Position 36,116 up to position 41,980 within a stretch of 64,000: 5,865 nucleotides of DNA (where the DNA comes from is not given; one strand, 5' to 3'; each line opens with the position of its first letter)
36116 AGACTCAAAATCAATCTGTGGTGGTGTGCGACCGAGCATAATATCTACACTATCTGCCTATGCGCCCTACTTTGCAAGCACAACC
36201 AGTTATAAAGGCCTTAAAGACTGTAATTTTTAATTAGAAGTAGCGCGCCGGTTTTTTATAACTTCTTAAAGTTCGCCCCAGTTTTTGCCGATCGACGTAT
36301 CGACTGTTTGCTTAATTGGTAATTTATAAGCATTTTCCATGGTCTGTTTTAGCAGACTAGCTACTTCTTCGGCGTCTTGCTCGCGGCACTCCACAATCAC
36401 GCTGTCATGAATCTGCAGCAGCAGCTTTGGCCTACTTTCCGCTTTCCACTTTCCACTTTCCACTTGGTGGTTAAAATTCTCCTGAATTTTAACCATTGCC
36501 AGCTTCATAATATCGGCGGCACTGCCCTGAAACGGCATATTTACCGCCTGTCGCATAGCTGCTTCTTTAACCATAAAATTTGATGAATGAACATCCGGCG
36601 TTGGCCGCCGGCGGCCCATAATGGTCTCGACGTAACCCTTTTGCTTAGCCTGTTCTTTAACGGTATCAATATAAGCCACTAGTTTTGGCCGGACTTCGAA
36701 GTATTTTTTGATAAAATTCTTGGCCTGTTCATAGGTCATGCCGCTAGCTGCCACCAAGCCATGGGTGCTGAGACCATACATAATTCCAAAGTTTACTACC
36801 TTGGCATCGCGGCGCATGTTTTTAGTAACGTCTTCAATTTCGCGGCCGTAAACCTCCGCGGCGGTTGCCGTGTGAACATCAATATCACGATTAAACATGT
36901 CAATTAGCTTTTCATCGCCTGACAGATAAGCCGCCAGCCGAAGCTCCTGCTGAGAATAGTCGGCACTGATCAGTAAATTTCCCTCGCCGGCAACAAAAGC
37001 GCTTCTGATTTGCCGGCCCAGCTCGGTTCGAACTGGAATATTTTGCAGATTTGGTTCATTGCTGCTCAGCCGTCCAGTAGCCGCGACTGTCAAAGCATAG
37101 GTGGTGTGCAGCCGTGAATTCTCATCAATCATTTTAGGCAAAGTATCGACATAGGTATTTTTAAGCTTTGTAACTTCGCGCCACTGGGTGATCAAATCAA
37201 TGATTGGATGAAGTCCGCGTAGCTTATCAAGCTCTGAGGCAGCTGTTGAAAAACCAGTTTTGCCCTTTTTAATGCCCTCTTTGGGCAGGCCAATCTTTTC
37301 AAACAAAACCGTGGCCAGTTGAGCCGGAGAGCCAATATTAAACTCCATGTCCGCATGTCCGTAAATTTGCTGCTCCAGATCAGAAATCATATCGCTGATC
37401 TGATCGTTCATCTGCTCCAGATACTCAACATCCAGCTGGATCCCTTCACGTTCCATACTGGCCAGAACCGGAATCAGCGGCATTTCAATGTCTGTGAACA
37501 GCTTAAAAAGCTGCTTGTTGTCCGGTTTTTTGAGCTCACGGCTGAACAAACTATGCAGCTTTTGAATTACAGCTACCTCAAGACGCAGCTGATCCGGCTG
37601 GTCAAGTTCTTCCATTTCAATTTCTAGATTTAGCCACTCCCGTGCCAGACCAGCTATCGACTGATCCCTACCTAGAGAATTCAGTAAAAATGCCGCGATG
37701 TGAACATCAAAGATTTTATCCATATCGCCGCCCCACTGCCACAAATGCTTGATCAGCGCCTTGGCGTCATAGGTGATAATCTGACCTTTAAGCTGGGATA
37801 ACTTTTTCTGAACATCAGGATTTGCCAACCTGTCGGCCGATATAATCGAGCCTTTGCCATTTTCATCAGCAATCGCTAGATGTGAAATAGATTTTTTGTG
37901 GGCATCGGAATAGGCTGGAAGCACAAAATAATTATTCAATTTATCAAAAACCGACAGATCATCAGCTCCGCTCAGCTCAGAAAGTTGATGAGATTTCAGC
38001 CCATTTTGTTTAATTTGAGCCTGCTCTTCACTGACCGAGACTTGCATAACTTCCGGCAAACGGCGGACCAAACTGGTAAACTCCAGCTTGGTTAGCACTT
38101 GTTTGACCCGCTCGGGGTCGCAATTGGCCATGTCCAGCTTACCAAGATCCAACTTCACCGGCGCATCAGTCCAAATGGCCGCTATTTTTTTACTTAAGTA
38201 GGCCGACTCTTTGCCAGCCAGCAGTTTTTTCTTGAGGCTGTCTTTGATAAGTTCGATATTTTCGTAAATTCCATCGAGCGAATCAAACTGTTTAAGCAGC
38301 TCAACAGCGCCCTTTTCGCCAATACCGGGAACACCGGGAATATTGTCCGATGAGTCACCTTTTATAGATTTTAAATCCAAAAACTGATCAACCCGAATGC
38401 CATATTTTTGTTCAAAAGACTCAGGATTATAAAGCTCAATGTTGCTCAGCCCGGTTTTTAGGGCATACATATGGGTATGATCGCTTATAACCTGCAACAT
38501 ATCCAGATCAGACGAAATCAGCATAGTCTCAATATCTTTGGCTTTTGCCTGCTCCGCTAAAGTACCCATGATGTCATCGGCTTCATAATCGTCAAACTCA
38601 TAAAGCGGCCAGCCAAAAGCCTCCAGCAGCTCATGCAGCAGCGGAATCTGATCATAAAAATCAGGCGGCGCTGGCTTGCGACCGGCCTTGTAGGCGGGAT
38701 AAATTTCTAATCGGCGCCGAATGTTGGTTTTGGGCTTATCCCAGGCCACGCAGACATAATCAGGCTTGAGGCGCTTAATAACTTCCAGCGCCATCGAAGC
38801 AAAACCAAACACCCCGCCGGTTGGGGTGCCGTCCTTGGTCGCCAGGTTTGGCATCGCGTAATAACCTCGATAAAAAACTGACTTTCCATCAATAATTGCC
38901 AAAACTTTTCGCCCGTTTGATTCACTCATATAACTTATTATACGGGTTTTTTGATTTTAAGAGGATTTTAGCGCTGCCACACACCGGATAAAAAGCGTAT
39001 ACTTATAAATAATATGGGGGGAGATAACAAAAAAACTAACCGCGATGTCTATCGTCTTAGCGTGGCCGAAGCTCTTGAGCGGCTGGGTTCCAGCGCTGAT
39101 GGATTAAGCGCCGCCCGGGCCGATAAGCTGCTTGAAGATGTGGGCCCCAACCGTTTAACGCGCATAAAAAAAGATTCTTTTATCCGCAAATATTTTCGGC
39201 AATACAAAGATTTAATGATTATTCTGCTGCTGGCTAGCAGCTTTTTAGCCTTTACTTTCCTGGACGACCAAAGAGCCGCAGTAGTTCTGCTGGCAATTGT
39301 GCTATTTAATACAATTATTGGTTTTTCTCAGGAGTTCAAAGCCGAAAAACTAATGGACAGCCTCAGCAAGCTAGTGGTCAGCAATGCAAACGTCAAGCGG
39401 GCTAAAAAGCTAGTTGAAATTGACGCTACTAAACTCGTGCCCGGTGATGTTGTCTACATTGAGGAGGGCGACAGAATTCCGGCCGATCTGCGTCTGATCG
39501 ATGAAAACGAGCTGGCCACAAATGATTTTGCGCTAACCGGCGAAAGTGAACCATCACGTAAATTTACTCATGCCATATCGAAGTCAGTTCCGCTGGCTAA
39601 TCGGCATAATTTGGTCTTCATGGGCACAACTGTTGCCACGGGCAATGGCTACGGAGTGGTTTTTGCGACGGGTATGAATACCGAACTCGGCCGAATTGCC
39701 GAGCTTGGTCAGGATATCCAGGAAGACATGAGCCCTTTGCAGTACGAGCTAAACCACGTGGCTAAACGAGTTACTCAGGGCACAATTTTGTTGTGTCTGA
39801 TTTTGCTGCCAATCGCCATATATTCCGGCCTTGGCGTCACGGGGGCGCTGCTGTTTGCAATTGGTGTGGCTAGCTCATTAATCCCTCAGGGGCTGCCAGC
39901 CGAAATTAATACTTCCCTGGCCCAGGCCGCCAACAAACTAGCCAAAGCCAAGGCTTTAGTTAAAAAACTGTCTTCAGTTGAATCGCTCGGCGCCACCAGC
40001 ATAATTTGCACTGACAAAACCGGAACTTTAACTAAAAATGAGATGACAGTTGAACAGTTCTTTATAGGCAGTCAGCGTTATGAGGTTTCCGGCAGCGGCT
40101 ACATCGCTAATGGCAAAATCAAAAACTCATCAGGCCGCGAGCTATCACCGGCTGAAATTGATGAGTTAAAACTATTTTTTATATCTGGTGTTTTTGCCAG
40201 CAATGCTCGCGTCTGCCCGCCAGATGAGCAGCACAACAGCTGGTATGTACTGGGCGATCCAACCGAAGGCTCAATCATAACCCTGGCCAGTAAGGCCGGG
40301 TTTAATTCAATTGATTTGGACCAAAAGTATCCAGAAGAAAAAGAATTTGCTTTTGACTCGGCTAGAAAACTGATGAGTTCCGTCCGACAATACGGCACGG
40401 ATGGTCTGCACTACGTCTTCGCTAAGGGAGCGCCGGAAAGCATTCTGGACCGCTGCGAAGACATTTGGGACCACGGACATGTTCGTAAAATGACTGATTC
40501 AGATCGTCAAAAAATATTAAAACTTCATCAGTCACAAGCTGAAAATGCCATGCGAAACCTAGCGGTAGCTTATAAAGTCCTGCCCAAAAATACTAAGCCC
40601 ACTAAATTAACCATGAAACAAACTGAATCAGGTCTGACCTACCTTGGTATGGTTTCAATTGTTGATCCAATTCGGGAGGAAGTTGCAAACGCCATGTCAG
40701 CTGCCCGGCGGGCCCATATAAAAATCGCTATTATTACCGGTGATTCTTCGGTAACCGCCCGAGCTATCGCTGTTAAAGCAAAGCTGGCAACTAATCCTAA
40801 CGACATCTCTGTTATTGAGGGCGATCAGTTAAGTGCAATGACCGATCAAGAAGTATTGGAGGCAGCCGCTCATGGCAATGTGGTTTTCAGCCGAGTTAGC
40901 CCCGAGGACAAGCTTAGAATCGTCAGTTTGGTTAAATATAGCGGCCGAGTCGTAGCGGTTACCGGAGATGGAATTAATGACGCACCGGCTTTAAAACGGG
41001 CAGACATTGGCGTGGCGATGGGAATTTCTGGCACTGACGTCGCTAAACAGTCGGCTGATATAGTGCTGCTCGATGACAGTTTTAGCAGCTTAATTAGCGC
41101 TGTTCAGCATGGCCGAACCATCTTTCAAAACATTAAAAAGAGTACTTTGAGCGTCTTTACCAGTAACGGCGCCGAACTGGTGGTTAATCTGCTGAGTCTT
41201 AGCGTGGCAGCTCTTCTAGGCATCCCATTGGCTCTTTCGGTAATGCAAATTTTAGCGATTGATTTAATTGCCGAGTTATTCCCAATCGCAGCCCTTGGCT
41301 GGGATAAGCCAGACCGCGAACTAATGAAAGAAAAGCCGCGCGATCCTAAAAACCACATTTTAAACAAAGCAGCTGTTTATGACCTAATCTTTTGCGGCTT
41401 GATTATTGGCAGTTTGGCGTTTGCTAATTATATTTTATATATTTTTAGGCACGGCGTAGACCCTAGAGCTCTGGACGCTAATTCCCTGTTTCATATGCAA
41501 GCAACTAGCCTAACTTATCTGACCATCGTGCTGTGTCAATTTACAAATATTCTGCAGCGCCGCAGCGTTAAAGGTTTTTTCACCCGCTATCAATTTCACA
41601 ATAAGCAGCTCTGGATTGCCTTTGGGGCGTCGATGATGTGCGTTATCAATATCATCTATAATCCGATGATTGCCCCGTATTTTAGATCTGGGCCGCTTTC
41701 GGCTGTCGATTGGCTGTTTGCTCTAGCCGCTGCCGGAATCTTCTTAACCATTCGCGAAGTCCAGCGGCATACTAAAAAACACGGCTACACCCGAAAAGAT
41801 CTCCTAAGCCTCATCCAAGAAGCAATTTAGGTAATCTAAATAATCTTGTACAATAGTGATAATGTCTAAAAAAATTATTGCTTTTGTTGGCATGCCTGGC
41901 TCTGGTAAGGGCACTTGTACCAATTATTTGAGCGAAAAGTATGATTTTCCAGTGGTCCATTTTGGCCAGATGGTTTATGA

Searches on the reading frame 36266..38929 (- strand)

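Call 90: search_protein_families(library=pfam, proteins=[window:36266-38929:-], max_evalue=0.0001)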
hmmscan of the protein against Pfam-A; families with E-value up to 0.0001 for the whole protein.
window:36266-38929:- (887 aa): 4 families
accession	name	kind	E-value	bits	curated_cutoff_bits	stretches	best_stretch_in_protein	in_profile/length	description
PF00476.26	DNA_pol_A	-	1.1e-141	472.7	34.3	1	502-886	2-381/381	DNA polymerase family A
PF02739.22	5_3_exonuc_N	-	2.9e-50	170.6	34.3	1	10-177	2-164/164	5'-3' exonuclease, N-terminal resolvase-like domain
PF01367.25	5_3_exonuc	-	1.1e-28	100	40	1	180-272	3-96/97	5'-3' exonuclease, C-terminal SAM fold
PF22619.2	DNA_polI_exo1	-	6e-06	26.6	27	1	342-439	9-107/140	DNA polymerase I, ribonuclease H-like domain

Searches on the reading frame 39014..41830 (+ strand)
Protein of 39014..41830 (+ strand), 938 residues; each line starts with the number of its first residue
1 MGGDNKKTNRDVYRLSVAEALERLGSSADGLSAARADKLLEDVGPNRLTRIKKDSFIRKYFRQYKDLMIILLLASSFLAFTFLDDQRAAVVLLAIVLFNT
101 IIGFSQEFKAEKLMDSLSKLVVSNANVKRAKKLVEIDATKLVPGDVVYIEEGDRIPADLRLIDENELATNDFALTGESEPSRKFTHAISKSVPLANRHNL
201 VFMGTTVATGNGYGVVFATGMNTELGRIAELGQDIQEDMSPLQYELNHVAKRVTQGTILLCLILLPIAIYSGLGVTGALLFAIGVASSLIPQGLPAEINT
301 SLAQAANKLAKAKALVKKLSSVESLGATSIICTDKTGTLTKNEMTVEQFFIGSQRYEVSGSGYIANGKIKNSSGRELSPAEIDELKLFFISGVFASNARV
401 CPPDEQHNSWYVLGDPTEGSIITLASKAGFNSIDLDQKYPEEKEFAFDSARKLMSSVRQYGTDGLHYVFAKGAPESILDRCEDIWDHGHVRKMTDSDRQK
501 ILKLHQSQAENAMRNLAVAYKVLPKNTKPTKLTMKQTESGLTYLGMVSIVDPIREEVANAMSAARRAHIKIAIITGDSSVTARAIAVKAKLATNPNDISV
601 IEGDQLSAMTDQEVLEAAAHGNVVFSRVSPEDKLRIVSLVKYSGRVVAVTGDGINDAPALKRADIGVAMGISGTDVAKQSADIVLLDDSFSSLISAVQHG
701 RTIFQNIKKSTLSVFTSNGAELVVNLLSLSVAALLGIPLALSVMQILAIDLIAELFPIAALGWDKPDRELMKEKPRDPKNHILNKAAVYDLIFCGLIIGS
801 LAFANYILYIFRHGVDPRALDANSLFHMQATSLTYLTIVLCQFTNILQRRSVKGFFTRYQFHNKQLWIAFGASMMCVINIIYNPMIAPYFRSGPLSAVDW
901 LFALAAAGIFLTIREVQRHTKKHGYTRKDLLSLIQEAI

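Call 90: search_protein_families(library=pfam, proteins=[window:39014-41830:+], max_evalue=0.0001)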
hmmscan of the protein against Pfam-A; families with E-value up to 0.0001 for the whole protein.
window:39014-41830:+ (938 aa): 5 families
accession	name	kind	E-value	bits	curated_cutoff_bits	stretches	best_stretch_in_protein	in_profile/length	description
PF00122.25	E1-E2_ATPase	-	2.5e-42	144.9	28.1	1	121-311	3-180/181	E1-E2 ATPase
PF00689.26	Cation_ATPase_C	-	6.4e-35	120.9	27.3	1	738-917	1-172/175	Cation transporting ATPase, C-terminus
PF13246.12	Cation_ATPase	-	2e-19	69.8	21.7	1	398-484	6-91/91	Cation transport ATPase (P-type)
PF00702.32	Hydrolase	-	4.3e-15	57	26.4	1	330-664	3-191/191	haloacid dehalogenase-like hydrolase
PF00690.31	Cation_ATPase_N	-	1.1e-14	54.3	20.4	1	13-78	2-68/69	Cation transporter/ATPase, N-terminus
